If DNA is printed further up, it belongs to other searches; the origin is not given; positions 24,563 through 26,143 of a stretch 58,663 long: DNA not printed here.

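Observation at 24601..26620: AT-rich insert carrying a Shedu-like (DUF4263 / PD-(D/E)xK) nuclease with an unassignable N-terminal region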

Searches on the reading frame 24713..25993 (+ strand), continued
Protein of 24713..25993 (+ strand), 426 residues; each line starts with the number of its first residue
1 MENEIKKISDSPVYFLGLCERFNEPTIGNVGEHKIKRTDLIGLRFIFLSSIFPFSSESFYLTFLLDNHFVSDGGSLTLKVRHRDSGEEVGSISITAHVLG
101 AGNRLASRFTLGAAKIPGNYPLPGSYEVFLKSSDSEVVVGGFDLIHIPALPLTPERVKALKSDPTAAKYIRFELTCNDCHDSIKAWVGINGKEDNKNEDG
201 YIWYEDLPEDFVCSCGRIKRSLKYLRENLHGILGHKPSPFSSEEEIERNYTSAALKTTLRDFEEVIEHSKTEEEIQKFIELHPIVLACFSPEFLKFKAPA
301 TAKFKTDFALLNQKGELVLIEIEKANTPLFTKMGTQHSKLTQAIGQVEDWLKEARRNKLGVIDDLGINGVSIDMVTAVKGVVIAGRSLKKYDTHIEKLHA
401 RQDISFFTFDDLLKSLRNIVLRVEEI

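Call 55: search_solved_structures(query=A1, max_evalue=1, show_alignments=3)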
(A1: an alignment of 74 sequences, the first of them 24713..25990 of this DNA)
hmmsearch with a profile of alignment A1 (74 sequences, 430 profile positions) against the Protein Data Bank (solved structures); distinct sequences matched with E-value up to 1: 27.
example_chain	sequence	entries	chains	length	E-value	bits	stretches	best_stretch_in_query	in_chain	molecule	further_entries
9jo8_A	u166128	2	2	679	8.3e-10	41.3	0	142-172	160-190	TALE repeat protein targeting mitochondiral ND1-L gene. | TALE repeat protein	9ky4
4osz_A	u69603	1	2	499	6.5e-06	28.5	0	144-177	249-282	Hax3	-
3v6p_A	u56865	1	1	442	3.1e-05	26.2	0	143-173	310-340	dHax3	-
4osk_A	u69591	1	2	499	3.9e-05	25.9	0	143-174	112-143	Hax3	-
4gjp_A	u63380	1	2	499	6.2e-05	25.3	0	143-173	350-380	Hax3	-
4oss_A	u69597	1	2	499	6.5e-05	25.2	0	144-173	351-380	Hax3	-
8ti8_A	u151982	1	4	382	6.6e-05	25.2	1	312-427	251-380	Shedu protein SduA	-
4osj_A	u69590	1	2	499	6.8e-05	25.1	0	143-173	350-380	Hax3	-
4osq_A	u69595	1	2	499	6.9e-05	25.1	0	143-173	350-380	Hax3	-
4gjr_A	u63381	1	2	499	7.1e-05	25.1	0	143-173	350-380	Hax3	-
3v6t_A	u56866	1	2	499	7.1e-05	25.1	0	143-173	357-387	dHax3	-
4osr_A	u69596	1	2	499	7.2e-05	25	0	143-173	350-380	Hax3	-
4ot0_A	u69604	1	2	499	7.2e-05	25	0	143-173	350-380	Hax3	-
4osw_A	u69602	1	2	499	7.2e-05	25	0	143-173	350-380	Hax3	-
4osl_A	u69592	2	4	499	7.4e-05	25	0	144-173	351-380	Hax3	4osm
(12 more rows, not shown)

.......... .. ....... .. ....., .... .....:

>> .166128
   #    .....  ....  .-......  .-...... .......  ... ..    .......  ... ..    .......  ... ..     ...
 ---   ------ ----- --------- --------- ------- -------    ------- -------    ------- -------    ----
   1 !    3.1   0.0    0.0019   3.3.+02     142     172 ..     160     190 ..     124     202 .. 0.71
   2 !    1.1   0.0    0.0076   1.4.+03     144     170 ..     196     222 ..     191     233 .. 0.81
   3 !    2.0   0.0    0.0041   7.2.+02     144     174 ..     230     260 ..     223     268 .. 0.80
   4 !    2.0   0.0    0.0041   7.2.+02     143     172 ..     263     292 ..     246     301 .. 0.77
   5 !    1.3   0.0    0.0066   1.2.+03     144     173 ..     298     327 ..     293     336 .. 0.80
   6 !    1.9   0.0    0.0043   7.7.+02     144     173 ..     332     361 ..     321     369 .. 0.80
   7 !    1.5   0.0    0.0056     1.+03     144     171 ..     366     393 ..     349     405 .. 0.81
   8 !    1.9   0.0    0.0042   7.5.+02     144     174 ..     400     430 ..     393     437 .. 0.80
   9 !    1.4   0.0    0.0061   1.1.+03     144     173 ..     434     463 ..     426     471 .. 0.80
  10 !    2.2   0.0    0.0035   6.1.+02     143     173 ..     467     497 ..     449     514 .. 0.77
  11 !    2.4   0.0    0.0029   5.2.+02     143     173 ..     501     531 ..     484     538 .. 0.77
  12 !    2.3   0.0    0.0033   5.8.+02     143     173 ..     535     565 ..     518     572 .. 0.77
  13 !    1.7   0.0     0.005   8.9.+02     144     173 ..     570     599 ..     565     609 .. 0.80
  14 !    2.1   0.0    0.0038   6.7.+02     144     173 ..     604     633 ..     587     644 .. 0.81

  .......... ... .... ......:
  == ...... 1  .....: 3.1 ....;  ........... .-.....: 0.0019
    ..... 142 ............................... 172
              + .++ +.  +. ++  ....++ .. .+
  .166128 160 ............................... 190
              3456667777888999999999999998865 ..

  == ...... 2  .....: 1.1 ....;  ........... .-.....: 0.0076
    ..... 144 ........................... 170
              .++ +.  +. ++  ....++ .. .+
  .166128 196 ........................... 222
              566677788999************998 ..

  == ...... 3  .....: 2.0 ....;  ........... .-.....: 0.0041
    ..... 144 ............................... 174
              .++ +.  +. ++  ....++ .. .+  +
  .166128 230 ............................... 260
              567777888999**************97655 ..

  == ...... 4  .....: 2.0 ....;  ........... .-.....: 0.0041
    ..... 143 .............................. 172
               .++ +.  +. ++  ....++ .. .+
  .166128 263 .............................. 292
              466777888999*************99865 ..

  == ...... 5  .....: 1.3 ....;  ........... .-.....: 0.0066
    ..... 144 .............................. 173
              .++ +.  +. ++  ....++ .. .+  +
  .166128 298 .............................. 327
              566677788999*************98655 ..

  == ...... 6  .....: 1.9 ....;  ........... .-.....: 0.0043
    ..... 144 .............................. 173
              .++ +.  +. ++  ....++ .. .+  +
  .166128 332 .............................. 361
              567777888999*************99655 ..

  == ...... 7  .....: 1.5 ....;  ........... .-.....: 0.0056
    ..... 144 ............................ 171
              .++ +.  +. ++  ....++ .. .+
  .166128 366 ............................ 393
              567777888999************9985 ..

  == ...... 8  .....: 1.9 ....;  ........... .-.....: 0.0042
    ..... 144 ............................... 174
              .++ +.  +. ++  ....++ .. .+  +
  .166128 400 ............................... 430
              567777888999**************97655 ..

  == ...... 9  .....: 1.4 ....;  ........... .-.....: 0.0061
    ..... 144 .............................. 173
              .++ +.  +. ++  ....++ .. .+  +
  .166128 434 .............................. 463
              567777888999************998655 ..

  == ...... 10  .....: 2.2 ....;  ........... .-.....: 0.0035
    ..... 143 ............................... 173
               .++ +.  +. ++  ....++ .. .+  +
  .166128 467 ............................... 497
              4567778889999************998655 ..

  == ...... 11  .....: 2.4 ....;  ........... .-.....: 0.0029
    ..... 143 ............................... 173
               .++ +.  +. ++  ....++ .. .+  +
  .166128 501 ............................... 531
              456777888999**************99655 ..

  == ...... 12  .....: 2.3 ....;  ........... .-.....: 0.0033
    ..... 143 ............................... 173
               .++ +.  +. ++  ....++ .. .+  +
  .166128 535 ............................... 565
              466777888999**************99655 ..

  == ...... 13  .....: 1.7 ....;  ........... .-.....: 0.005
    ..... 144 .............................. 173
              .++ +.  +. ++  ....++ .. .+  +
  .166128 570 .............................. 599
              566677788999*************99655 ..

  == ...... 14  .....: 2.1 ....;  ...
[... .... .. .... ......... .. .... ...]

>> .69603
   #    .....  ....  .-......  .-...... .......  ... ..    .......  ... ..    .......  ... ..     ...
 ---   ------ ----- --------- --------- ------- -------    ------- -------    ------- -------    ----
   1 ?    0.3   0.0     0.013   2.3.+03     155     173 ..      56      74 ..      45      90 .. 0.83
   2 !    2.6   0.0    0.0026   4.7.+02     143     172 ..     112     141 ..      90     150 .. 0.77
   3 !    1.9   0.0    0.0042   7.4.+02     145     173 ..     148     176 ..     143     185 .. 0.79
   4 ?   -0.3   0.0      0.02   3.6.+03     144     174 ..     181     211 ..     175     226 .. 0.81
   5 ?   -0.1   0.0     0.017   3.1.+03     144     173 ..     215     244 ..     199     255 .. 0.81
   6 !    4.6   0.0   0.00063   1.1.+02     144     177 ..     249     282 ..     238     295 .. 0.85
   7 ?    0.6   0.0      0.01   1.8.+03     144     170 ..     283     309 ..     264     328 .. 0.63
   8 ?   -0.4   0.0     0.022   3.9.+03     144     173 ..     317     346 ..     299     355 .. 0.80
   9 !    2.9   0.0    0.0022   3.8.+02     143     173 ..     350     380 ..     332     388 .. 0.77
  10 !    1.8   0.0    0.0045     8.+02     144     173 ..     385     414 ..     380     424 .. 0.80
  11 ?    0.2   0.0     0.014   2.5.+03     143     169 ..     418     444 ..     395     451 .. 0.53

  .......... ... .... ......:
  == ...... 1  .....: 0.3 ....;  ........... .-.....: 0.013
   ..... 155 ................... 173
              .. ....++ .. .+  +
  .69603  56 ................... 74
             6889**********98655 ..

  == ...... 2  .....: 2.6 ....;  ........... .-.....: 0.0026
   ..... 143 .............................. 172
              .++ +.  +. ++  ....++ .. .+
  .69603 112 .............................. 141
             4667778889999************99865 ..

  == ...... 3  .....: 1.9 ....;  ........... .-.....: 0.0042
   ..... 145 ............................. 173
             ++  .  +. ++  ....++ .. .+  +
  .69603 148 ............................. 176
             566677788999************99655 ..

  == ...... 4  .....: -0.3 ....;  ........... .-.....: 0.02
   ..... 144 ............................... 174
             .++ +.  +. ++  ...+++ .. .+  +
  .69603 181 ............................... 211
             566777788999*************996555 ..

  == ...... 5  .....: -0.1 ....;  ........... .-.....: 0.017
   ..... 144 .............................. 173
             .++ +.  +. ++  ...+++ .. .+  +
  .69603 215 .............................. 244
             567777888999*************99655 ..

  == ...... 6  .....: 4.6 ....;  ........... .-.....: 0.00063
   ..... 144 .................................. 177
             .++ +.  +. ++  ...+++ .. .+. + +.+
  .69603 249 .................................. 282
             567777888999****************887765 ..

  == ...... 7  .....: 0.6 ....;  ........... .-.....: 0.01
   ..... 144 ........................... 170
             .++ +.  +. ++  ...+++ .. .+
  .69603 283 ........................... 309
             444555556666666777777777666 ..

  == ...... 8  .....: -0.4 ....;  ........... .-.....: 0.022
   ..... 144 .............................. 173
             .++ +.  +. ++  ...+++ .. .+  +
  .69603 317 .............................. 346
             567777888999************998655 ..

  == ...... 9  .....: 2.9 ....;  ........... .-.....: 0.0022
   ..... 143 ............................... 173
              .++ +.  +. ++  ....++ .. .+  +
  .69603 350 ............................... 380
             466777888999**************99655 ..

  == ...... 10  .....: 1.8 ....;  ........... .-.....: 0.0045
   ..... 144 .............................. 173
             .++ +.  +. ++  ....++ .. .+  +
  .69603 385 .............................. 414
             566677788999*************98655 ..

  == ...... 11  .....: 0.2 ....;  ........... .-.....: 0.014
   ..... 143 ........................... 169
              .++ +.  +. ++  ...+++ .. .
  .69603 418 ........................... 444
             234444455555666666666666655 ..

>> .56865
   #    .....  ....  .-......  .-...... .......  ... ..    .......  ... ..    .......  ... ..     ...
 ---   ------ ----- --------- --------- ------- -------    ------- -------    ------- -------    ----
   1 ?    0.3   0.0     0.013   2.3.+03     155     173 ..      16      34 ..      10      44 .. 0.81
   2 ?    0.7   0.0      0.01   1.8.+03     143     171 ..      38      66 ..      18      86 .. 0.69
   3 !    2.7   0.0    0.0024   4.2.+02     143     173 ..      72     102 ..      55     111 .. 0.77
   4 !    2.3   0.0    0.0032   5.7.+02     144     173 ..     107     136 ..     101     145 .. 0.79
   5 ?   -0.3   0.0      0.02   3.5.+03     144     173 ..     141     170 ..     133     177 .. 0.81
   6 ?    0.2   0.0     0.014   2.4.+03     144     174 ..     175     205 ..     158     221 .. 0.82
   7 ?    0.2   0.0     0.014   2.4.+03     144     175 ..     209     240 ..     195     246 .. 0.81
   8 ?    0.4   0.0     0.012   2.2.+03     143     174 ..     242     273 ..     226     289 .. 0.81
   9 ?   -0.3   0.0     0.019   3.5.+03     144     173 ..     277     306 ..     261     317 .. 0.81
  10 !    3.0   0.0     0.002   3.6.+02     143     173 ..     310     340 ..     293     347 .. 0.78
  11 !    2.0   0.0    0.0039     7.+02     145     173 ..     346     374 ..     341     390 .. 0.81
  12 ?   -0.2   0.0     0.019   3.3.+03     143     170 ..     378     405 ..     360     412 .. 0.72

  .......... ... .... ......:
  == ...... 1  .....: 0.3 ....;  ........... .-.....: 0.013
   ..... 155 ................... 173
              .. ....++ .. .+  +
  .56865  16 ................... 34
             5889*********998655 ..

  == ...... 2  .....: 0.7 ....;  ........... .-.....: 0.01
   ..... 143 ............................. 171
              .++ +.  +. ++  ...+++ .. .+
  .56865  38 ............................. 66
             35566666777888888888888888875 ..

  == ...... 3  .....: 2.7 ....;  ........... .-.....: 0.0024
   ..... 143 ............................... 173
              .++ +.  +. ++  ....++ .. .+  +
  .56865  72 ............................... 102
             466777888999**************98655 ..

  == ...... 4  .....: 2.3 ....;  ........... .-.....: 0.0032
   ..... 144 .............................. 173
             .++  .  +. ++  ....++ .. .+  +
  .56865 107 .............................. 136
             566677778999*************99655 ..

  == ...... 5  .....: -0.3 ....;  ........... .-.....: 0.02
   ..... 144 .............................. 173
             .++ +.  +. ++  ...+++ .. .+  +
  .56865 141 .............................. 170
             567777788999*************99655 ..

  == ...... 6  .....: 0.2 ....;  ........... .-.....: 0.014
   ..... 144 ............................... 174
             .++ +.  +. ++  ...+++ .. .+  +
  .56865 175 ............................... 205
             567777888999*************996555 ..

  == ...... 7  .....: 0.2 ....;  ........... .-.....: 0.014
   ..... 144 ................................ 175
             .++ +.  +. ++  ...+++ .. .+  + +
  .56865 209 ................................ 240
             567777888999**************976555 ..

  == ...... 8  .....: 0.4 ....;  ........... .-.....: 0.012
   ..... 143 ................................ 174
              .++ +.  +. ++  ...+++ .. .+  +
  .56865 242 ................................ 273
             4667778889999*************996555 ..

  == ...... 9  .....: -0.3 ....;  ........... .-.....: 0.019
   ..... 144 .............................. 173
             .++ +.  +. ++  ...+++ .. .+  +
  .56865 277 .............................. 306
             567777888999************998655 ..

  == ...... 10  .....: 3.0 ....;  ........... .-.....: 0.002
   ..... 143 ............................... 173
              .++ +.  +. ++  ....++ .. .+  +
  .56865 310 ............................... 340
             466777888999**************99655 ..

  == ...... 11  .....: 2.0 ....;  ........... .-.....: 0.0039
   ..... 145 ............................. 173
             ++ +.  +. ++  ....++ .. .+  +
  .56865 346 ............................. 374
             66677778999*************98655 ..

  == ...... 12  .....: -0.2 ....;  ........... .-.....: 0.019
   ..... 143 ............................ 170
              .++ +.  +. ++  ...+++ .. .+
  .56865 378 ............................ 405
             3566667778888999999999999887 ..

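Call 75: find_related_loci(query=A1, collection=viral_contigs, flank=5000)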
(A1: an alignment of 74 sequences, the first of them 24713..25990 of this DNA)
Query A1 (426 aa) in viral_contigs; peptide patterns used: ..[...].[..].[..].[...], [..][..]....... (x = any residue, [..] = any of these).
102 stretches matched a pattern, but none encodes a relative of the query by tblastn (E <= 1e-3).

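Call 76: search_dna_similar(query=window:24713-25990:+, collection=plasmids, mode=protein, max_rows=10)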
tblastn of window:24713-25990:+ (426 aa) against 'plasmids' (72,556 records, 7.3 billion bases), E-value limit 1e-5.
No match.

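Call 77: search_dna_similar(query=window:24713-25990:+, collection=phages, mode=protein, max_rows=10)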
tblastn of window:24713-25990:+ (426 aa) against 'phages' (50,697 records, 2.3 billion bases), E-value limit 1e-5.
No match.

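Call 80: search_protein_families(library=padloc, alignment_id=A5, max_evalue=0.00001)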
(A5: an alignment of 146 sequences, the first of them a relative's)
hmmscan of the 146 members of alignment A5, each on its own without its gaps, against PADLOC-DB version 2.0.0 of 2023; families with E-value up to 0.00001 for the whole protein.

A. member 1, L001:9382-9696:+ (105 aa): 0 families

B. families by the number of members that match (of 146 scanned): 182 families (the first 25 are shown)
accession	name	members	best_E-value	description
PDLC04945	PDC-S18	2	4.4e-65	-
PDLC03700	HEase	2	3.4e-17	homing endonuclease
PDLC04781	PDC-M71B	2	4e-10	-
PDLC01438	Csa3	2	1.1e-08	"CAS-I,CAS-II,CAS-III,CAS-IV,CAS-V,CAS-VI; associated_signaling"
PDLC01101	PrimPol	2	4.6e-08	adaptation polymerase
PDLC00796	Cyclase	1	3e-181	oligonucleotide-cyclase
PDLC03609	REase_MTase_IIG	1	2.8e-139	Type IIG restriction enzyme-methyltransferase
PDLC01995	RtcR_PspF2--CARF_AAA_HTH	1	4.6e-111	-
PDLC00792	Cyclase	1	1.5e-98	oligonucleotide-cyclase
PDLC04353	PDC-M04A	1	2.3e-98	-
PDLC00786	Cyclase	1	3.7e-96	oligonucleotide-cyclase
PDLC00695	Effector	1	1.9e-78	2TM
PDLC03629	REase_MTase_IIG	1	9.1e-69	Type IIG restriction enzyme-methyltransferase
PDLC03604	REase_MTase_IIG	1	2.4e-66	Type IIG restriction enzyme-methyltransferase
PDLC03612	REase_MTase_IIG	1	3.1e-63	Type IIG restriction enzyme-methyltransferase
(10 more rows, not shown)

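Call 81: search_protein_families(library=pfam, alignment_id=A5, max_evalue=0.00001)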
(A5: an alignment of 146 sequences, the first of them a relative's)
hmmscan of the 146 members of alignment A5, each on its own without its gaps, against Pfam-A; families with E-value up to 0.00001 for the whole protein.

A. member 1, L001:9382-9696:+ (105 aa): 0 families

B. families by the number of members that match (of 146 scanned): 168 families (the first 25 are shown)
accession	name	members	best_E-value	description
PF13561.12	adh_short_C2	4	1.1e-68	Enoyl-(Acyl carrier protein) reductase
PF00106.31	adh_short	4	7.7e-61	short chain dehydrogenase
PF07719.23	TPR_2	3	2.3e-72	Tetratricopeptide repeat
PF13432.12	TPR_16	3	2.1e-64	Tetratricopeptide repeat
PF00515.34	TPR_1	3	1.2e-59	Tetratricopeptide repeat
PF13428.12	TPR_14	3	1.3e-55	Tetratricopeptide repeat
PF13181.12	TPR_8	3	6.6e-47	Tetratricopeptide repeat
PF13424.12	TPR_12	3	5e-37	Tetratricopeptide repeat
PF13176.12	TPR_7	3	2.4e-20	Tetratricopeptide repeat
PF08659.16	KR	3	9.4e-19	KR domain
PF13374.12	TPR_10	3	7.8e-17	Tetratricopeptide repeat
PF00501.34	AMP-binding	2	5.6e-95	AMP-binding enzyme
PF14559.12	TPR_19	2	2.6e-83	Tetratricopeptide repeat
PF13414.12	TPR_11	2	1.9e-60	TPR repeat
PF13431.12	TPR_17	2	2.1e-55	Tetratricopeptide repeat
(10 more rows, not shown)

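Call 83: search_protein_families(library=ncbifam, proteins=[window:24713-25993:+], max_evalue=1)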
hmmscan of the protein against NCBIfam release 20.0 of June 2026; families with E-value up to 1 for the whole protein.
window:24713-25993:+ (426 aa): 0 families

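Call 85: search_protein_families(library=pfam, proteins=[P0031, P0017, P0024, P0047, P0009], max_evalue=1)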
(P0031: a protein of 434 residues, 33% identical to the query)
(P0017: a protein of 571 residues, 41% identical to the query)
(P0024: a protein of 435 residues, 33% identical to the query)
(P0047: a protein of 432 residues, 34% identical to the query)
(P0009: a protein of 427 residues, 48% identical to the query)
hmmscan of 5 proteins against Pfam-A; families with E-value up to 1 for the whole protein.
P0031 (434 aa): 2 families
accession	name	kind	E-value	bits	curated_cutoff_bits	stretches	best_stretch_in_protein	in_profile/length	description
PF14082.12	SduA_C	-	1.5e-19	71.1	27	1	278-420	2-158/159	Shedu protein SduA, C-terminal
PF22091.2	DUF6941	-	7.6e-07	30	27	1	22-147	11-118/125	Family of unknown function (DUF6941)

P0017 (571 aa): 2 families
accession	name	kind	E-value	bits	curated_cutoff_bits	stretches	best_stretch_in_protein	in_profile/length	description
PF14082.12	SduA_C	-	1e-15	58.7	27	1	417-558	4-159/159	Shedu protein SduA, C-terminal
PF01451.26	LMWPc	-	1.2e-15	58.4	23.2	1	3-134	1-143/144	Low molecular weight phosphotyrosine protein phosphatase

P0024 (435 aa): 2 families
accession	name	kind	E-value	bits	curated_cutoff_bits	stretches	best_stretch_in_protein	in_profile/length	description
PF14082.12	SduA_C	-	1.4e-17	64.7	27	1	280-421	2-158/159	Shedu protein SduA, C-terminal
PF22091.2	DUF6941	-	0.0022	18.8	27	1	31-92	15-80/125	Family of unknown function (DUF6941)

P0047 (432 aa): 1 family
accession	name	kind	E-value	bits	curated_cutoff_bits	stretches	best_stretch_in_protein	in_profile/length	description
PF14082.12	SduA_C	-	3.2e-17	63.6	27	1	278-419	3-159/159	Shedu protein SduA, C-terminal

P0009 (427 aa): 4 families
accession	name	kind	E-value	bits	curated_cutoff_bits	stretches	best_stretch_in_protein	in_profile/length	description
PF14082.12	SduA_C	-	3.9e-19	69.8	27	1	271-414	2-159/159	Shedu protein SduA, C-terminal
PF13588.12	HSDR_N_2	-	0.062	13.8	25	1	302-346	34-79/110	Type I restriction enzyme R protein N terminus (HSDR_N)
PF00301.25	Rubredoxin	-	0.1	13.1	23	1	177-215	2-40/47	Rubredoxin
PF01346.23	FKBP_N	-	0.16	13.3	22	1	227-282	2-53/97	Domain amino terminal to FKBP-type peptidyl-prolyl isomerase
